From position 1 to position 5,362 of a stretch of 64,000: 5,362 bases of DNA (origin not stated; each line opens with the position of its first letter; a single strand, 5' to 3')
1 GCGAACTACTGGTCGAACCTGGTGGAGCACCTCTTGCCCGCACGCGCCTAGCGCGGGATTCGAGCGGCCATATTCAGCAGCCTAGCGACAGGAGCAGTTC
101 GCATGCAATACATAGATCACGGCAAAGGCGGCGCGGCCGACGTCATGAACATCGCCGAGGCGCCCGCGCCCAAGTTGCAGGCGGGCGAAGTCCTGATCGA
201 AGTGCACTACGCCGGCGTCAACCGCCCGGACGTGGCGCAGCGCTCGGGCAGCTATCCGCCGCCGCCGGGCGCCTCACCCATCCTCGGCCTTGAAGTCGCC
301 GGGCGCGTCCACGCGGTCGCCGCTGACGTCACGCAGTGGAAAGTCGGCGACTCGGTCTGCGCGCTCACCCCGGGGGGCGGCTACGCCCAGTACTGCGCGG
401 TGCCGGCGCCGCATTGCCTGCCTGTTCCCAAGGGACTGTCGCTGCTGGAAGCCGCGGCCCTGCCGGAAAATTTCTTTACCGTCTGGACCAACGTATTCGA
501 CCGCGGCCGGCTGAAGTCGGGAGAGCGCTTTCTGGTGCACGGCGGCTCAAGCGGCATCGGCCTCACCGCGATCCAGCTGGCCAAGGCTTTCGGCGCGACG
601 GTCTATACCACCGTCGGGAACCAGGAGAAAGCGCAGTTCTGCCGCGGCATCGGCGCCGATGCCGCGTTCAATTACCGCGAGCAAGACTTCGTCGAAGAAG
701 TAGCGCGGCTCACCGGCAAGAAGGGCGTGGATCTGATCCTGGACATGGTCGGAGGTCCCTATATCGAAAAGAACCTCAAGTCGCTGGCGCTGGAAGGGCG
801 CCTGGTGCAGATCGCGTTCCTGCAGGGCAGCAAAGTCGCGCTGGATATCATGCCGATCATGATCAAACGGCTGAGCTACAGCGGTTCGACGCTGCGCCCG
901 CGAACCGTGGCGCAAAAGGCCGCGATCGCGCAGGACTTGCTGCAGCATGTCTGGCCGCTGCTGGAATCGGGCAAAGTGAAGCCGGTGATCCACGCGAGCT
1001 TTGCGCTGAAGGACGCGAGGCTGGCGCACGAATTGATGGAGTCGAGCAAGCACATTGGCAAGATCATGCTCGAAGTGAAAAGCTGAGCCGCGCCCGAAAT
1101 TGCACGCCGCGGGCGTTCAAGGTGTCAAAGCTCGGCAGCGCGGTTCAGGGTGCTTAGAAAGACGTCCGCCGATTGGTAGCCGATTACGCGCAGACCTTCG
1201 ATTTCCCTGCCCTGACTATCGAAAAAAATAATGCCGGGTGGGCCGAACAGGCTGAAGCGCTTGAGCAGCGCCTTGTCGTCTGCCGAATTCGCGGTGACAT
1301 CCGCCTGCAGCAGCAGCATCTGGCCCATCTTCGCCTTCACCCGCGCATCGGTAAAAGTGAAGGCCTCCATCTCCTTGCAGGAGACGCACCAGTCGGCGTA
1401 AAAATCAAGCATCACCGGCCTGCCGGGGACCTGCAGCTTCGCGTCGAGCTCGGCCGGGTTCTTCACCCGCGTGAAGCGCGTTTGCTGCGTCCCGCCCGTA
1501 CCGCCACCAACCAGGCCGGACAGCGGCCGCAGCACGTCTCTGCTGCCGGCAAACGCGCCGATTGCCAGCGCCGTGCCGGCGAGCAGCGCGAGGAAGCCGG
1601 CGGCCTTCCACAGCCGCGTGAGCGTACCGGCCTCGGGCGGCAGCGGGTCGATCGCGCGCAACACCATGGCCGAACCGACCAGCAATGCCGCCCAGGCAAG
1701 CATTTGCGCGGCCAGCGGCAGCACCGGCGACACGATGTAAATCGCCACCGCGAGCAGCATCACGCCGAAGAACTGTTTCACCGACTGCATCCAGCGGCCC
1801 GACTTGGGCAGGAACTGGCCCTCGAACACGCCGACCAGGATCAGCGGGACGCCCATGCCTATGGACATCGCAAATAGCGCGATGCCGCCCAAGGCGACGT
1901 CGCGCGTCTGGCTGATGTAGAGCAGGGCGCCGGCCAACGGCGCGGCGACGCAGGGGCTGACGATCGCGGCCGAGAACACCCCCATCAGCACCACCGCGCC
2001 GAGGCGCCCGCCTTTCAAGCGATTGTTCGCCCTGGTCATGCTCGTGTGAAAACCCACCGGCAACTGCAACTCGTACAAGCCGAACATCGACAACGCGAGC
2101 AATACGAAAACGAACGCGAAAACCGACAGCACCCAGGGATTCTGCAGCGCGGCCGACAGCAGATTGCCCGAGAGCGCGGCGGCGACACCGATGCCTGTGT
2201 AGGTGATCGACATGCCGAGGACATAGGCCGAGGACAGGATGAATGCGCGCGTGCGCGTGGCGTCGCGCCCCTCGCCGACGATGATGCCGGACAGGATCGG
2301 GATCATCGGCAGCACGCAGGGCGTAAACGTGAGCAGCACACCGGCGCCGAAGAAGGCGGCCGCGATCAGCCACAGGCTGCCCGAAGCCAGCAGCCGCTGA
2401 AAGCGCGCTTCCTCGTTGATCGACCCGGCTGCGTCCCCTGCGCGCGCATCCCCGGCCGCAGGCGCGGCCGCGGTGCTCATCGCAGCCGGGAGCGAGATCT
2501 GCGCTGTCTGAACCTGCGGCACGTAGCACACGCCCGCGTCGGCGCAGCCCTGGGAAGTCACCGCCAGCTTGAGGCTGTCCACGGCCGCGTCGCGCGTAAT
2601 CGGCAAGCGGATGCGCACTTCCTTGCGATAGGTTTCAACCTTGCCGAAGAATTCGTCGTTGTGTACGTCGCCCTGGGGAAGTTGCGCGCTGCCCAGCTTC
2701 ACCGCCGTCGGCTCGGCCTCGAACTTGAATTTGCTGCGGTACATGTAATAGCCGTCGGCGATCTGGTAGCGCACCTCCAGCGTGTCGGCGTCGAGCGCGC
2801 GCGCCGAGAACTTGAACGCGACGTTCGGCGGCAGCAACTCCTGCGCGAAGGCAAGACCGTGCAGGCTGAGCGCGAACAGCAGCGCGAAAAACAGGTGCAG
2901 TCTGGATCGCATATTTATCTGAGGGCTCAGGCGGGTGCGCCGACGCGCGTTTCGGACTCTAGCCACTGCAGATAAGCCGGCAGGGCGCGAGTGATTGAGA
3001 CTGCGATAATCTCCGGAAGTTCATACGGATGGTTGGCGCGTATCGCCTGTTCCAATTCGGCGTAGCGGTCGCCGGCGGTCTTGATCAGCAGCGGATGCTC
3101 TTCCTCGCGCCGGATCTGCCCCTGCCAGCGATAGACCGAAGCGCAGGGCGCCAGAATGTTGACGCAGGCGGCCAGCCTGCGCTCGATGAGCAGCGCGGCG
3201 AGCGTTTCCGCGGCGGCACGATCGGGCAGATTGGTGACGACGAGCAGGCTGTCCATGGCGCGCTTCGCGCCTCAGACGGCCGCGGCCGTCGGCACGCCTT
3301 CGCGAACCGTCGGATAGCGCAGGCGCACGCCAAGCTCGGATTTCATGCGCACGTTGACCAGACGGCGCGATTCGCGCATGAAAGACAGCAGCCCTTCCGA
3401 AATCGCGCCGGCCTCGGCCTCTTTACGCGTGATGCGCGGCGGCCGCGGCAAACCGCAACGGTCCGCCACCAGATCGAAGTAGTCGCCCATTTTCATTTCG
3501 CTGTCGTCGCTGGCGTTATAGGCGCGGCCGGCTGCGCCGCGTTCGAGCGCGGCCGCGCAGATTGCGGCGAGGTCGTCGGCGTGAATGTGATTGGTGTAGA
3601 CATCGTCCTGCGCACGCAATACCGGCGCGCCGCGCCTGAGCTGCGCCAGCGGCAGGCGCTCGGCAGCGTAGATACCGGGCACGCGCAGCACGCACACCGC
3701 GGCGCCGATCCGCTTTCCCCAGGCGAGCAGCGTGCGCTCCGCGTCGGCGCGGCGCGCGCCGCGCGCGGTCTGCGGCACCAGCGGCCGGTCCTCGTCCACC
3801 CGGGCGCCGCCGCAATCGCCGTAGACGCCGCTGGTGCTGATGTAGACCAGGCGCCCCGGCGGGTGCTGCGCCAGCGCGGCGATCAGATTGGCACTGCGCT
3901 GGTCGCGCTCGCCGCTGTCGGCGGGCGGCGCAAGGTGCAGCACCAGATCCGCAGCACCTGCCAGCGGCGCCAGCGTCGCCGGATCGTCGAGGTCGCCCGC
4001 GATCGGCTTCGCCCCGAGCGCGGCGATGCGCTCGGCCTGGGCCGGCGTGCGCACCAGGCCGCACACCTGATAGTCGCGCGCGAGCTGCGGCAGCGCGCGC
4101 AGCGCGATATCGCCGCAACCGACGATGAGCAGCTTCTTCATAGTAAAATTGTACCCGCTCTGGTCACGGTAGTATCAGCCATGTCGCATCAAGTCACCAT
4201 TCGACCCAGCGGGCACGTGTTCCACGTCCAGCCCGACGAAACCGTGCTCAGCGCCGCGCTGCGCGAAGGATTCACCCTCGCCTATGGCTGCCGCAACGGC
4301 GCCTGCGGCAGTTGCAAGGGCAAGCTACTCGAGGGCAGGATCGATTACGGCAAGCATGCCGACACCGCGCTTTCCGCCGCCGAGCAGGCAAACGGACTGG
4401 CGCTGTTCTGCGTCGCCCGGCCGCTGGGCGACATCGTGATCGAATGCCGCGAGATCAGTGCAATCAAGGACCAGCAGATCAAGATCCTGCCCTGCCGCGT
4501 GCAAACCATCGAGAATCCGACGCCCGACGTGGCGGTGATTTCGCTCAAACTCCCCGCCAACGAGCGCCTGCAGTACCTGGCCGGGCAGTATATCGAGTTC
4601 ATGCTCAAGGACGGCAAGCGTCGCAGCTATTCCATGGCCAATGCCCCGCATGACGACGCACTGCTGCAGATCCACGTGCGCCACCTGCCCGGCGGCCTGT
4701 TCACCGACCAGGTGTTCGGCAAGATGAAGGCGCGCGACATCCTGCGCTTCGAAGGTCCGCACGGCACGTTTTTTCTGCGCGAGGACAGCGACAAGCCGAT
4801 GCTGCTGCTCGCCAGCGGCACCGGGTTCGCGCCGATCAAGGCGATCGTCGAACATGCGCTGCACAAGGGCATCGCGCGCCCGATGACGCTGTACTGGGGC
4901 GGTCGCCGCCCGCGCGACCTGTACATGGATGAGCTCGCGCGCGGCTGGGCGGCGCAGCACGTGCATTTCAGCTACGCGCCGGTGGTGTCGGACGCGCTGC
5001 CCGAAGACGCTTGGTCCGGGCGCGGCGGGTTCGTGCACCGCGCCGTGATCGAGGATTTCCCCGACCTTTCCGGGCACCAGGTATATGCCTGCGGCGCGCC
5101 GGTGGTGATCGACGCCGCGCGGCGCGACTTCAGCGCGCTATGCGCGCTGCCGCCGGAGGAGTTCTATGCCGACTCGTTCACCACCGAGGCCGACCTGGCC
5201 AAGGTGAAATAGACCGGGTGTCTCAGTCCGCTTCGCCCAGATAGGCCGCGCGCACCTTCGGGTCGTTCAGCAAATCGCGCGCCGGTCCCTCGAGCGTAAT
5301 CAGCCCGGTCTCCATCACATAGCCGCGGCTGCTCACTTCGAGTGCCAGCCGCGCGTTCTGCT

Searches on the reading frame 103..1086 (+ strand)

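Call 66: search_protein_families(library=pfam, proteins=[window:103-1086:+], max_evalue=0.00001)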
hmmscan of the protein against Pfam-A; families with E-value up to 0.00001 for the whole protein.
window:103-1086:+ (327 aa): 3 families
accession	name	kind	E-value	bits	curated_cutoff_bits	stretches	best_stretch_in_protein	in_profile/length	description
PF00107.32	ADH_zinc_N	-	7.7e-31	107.2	31.8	1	151-266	1-116/129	Zinc-binding dehydrogenase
PF13602.12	ADH_zinc_N_2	-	3.1e-25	90.1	27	1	183-322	1-133/134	Zinc-binding dehydrogenase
PF08240.17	ADH_N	-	2.9e-18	66.5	23.5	1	27-110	2-104/104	Alcohol dehydrogenase GroES-like domain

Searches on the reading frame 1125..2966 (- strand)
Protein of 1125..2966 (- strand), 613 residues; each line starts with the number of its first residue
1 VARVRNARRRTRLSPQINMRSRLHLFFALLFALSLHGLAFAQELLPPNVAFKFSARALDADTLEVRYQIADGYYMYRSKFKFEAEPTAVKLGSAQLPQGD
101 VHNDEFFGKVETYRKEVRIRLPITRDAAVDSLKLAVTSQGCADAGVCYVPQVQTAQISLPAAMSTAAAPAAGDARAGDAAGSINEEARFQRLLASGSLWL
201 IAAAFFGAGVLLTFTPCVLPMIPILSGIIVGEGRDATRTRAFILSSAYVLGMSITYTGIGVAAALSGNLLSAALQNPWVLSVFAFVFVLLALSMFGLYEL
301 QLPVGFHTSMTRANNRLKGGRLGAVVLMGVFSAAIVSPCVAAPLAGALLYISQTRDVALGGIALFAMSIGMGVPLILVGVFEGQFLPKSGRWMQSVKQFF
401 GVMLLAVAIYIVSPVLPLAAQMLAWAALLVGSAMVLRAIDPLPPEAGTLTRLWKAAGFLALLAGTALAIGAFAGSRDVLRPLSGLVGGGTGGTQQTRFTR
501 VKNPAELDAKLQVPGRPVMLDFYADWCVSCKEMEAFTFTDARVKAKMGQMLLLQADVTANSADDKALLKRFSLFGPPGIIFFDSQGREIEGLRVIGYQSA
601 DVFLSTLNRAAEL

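Call 66: search_protein_families(library=pfam, proteins=[window:1125-2966:-], max_evalue=0.00001)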
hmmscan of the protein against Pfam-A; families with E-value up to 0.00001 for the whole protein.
window:1125-2966:- (613 aa): 6 families
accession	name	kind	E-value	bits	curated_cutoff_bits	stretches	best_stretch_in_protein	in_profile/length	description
PF02683.22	DsbD_TM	-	6.6e-93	310.4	27.1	1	198-416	1-219/219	Cytochrome C biogenesis protein transmembrane domain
PF11412.14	DsbD_N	-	4.5e-33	114.2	25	1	42-156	2-116/119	Thiol:disulfide interchange protein DsbD, N-terminal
PF13899.12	Thioredoxin_7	-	8.1e-10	39.1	27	1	510-583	12-82/83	Thioredoxin-like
PF13098.12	Thioredoxin_2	-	2.6e-09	37.8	27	1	515-606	5-103/104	Thioredoxin-like domain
PF00085.26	Thioredoxin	-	1.8e-07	31.5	23.5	1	502-584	5-81/103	Thioredoxin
PF13386.12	DsbD_2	-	1e-06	29.2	24.9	1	206-409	3-198/199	Cytochrome C biogenesis protein transmembrane region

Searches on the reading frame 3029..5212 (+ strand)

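Call 66: search_protein_families(library=pfam, proteins=[window:3029-5212:+], max_evalue=0.00001)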
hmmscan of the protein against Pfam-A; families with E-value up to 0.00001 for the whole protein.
window:3029-5212:+ (727 aa): 3 families
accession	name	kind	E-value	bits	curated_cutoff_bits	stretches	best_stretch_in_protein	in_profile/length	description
PF00175.26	NAD_binding_1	-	9e-19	68.6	22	1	593-698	1-108/109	Oxidoreductase NAD-binding domain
PF00970.30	FAD_binding_6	-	1.2e-14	54.9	21.1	1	489-581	2-97/99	Oxidoreductase FAD-binding domain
PF00111.32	Fer2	-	1.2e-14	54.4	21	1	389-465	1-76/77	2Fe-2S iron-sulfur cluster binding domain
